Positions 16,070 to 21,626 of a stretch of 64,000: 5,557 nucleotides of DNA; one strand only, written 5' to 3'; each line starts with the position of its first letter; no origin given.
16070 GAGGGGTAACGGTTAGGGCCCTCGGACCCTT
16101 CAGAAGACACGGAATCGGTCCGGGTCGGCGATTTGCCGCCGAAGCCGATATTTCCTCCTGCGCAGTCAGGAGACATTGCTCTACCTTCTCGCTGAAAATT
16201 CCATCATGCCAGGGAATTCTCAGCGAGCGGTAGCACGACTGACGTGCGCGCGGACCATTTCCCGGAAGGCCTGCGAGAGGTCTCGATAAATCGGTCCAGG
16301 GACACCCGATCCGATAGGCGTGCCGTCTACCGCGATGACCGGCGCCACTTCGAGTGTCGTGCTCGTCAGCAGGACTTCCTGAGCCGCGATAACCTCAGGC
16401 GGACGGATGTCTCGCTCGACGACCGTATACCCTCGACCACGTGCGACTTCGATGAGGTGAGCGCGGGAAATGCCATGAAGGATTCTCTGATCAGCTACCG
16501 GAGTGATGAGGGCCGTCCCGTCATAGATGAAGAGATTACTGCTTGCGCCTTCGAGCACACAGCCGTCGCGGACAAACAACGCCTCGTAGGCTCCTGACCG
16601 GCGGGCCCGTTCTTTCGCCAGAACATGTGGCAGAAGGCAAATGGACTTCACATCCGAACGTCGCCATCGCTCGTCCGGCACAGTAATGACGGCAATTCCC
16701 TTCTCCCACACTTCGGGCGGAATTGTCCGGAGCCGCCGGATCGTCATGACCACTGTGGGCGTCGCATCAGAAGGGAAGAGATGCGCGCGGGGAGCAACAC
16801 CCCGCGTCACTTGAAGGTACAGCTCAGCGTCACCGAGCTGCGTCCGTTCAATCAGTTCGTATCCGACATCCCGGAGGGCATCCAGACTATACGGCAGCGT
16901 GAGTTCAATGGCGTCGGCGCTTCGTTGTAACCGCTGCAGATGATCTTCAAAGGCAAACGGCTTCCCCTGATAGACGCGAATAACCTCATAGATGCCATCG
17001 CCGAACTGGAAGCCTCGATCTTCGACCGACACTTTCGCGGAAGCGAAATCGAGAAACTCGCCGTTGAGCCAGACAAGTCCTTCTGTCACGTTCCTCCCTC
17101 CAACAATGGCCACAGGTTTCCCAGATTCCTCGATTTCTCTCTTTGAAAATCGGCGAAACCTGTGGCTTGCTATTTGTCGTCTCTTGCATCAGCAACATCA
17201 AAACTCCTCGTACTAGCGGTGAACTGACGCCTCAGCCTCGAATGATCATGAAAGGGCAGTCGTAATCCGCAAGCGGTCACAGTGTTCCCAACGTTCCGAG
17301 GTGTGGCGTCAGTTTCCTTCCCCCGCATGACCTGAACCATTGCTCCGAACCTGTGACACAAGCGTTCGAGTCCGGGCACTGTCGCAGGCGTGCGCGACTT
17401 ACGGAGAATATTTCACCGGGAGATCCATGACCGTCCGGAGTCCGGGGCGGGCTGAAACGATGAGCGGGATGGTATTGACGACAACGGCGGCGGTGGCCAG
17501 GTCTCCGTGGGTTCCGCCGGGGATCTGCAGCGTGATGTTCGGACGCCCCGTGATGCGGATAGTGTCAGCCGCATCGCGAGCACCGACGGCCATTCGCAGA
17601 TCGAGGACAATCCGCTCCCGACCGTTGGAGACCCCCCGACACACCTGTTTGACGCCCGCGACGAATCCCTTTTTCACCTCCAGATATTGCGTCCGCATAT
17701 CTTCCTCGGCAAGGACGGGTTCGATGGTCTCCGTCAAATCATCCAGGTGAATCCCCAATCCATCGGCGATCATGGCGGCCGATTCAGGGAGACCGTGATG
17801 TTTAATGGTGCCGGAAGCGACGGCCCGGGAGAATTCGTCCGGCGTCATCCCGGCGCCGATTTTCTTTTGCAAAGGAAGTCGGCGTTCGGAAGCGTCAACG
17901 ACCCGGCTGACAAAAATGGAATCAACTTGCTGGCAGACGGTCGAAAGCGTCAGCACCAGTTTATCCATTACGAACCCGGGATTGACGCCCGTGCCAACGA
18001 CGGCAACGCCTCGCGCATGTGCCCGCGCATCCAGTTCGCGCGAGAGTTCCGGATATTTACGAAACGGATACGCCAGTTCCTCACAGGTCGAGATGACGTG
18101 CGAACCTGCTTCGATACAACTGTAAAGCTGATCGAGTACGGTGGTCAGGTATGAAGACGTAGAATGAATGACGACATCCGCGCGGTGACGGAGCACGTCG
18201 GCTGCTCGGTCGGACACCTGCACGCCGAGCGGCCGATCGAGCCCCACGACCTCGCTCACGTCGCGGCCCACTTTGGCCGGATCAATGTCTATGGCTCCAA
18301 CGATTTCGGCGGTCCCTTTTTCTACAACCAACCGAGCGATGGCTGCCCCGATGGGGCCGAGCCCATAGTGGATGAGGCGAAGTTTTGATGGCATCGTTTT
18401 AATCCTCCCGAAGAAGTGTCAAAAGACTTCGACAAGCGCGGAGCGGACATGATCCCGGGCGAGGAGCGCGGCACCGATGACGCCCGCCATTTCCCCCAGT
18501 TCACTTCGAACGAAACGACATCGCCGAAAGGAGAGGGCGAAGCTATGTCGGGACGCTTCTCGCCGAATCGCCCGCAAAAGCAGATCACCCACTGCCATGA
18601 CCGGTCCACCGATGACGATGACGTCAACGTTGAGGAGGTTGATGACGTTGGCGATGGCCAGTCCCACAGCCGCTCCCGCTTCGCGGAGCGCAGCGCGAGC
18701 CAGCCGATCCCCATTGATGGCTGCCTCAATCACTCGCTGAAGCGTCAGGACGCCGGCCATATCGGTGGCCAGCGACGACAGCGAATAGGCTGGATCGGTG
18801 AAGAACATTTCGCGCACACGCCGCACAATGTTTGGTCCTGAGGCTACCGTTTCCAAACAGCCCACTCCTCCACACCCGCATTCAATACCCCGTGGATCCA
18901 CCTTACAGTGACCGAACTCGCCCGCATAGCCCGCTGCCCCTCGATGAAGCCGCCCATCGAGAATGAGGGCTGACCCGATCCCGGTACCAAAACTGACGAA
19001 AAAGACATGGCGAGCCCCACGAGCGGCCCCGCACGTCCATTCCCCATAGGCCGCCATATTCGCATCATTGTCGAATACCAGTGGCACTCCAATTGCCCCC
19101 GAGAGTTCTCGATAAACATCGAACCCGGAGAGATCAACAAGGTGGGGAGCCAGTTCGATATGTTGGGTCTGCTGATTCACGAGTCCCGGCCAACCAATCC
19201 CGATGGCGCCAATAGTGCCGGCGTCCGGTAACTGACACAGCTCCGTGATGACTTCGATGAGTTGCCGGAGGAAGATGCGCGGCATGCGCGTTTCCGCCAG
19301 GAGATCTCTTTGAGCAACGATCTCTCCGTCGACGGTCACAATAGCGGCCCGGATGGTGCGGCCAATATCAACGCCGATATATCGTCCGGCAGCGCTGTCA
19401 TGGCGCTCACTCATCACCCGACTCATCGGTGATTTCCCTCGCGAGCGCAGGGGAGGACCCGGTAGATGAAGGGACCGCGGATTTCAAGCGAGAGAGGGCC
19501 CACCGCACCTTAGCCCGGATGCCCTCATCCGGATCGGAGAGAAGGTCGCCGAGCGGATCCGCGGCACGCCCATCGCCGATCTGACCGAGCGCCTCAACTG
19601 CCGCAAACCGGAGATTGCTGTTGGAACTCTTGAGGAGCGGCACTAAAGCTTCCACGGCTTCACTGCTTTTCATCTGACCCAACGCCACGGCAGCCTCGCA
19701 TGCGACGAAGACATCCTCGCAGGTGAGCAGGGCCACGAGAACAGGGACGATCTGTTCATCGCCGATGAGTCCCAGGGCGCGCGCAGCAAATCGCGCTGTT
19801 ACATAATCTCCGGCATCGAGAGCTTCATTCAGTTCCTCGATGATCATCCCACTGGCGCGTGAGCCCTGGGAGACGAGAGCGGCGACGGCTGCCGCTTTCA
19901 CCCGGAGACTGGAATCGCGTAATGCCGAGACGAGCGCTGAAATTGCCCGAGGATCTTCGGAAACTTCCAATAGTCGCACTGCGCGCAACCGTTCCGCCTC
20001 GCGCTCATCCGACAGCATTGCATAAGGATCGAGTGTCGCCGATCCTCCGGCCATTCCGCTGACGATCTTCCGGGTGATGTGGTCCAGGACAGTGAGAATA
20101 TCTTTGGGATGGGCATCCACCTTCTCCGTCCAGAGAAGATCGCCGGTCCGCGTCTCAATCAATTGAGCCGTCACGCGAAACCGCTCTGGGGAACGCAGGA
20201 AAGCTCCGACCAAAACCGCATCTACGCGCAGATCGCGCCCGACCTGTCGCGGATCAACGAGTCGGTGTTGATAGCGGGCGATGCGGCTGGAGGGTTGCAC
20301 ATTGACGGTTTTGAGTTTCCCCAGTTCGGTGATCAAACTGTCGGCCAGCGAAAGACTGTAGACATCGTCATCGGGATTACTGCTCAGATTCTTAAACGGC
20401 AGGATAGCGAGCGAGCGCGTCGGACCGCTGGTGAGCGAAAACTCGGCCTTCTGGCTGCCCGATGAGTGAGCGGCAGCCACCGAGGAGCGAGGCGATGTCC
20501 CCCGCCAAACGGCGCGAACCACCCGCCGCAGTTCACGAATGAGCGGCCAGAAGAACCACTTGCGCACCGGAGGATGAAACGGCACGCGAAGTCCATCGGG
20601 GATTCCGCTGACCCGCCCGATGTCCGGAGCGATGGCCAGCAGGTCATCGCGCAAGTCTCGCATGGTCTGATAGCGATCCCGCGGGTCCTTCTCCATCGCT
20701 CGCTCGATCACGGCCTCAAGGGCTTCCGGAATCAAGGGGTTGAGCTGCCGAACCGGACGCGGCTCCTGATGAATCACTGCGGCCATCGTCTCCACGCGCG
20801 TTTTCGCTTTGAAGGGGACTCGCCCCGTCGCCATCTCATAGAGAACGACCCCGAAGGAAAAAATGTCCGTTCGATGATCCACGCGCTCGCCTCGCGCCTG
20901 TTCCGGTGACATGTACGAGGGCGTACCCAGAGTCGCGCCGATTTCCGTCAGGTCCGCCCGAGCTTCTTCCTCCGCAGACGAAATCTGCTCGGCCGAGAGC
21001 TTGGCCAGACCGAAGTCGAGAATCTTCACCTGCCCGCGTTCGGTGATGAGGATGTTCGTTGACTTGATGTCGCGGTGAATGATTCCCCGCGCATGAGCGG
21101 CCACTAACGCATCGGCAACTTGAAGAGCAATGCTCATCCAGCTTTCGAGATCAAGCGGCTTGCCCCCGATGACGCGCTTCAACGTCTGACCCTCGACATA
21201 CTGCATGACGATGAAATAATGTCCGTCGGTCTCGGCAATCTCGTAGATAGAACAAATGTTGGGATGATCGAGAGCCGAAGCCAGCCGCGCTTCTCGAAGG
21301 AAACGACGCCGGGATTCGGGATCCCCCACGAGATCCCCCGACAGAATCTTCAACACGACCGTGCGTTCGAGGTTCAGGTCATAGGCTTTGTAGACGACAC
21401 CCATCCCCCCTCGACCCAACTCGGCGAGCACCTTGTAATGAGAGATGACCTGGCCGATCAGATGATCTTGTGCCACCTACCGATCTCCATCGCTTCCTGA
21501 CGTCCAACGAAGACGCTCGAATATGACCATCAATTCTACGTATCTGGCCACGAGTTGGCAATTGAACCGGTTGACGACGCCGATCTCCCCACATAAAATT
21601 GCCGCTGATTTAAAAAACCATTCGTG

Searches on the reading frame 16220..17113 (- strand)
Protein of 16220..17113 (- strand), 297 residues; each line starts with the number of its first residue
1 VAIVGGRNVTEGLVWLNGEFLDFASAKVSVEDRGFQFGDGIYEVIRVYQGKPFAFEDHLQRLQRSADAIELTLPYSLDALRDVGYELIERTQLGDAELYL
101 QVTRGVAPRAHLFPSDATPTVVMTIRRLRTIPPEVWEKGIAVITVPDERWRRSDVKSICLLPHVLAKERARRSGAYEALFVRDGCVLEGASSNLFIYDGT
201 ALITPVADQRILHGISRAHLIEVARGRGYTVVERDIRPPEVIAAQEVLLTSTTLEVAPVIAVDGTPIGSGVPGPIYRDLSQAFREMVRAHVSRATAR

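Call 34: search_protein_families(library=pfam, proteins=[window:16220-17113:-], max_evalue=0.00001)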
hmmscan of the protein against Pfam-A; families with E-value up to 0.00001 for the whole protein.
window:16220-17113:- (297 aa): 1 family
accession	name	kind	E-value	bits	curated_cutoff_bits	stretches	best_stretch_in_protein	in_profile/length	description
PF01063.24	Aminotran_4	-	1.7e-51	175.7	28.5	1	40-260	1-221/223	Amino-transferase class IV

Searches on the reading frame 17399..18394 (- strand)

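Call 34: search_protein_families(library=pfam, proteins=[window:17399-18394:-], max_evalue=0.00001)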
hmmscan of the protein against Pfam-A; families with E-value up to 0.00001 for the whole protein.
window:17399-18394:- (331 aa): 2 families
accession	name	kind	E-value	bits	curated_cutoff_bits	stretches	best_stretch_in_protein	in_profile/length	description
PF19328.4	DAP_DH_C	-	4.6e-44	150.9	23.3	1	141-328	1-193/206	2,4-diaminopentanoate dehydrogenase C-terminal domain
PF01113.26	DapB_N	-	1.9e-07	31.6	25.6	1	11-101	7-95/124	Dihydrodipicolinate reductase, N-terminus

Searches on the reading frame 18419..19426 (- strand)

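Call 34: search_protein_families(library=pfam, proteins=[window:18419-19426:-], max_evalue=0.00001)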
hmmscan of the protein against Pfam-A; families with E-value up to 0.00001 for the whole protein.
window:18419-19426:- (335 aa): 1 family
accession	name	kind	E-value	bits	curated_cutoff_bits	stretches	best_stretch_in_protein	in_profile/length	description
PF00480.26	ROK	-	4.5e-64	217.2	22.9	1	16-325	1-293/294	ROK family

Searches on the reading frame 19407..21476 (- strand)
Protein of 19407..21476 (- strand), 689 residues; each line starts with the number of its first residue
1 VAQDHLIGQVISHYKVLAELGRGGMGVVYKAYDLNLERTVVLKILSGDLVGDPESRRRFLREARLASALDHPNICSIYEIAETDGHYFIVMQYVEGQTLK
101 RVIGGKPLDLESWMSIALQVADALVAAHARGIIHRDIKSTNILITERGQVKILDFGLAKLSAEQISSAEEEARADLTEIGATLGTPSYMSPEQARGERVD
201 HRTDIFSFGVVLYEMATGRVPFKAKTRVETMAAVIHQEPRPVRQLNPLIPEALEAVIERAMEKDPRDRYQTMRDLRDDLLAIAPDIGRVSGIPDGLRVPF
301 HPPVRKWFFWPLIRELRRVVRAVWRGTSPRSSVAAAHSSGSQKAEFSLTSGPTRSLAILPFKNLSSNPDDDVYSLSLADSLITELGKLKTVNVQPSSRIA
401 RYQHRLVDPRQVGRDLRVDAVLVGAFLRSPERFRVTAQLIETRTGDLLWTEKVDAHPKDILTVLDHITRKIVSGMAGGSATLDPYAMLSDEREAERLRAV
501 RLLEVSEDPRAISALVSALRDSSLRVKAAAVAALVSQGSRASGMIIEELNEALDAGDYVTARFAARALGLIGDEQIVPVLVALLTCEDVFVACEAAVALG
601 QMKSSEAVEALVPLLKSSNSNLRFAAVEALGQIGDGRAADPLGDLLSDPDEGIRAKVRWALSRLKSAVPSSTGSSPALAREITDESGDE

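Call 34: search_protein_families(library=pfam, proteins=[window:19407-21476:-], max_evalue=0.00001)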
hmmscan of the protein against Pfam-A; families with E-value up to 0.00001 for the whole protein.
window:19407-21476:- (689 aa): 9 families
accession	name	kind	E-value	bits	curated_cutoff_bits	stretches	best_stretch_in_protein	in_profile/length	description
PF00069.31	Pkinase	-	3e-52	178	31.7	1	14-272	1-255/263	Protein kinase domain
PF13646.12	HEAT_2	-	2.9e-40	136.9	27.7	3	585-662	10-88/88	HEAT repeats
PF07714.23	PK_Tyr_Ser-Thr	-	9.8e-40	136.9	23.1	1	16-276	3-255/258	Protein tyrosine and serine/threonine kinase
PF03130.22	HEAT_PBS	-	4.7e-16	57.9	20.9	0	622-648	1-27/27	PBS lyase HEAT-like repeat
PF00514.29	Arm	-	2.3e-11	43.8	20.6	0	604-633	10-39/41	Armadillo/beta-catenin-like repeat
PF01636.29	APH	-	1.8e-08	34.9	23.2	0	119-160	157-199/239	Phosphotransferase enzyme family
PF02985.28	HEAT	-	1.3e-07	31.7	23.5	0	608-634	2-28/31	HEAT repeat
PF13513.12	HEAT_EZ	-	9.9e-07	29.6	27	0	606-633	28-55/55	HEAT-like repeat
PF14531.12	Kinase-like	-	6.7e-06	26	25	0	106-268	140-289/289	Kinase-like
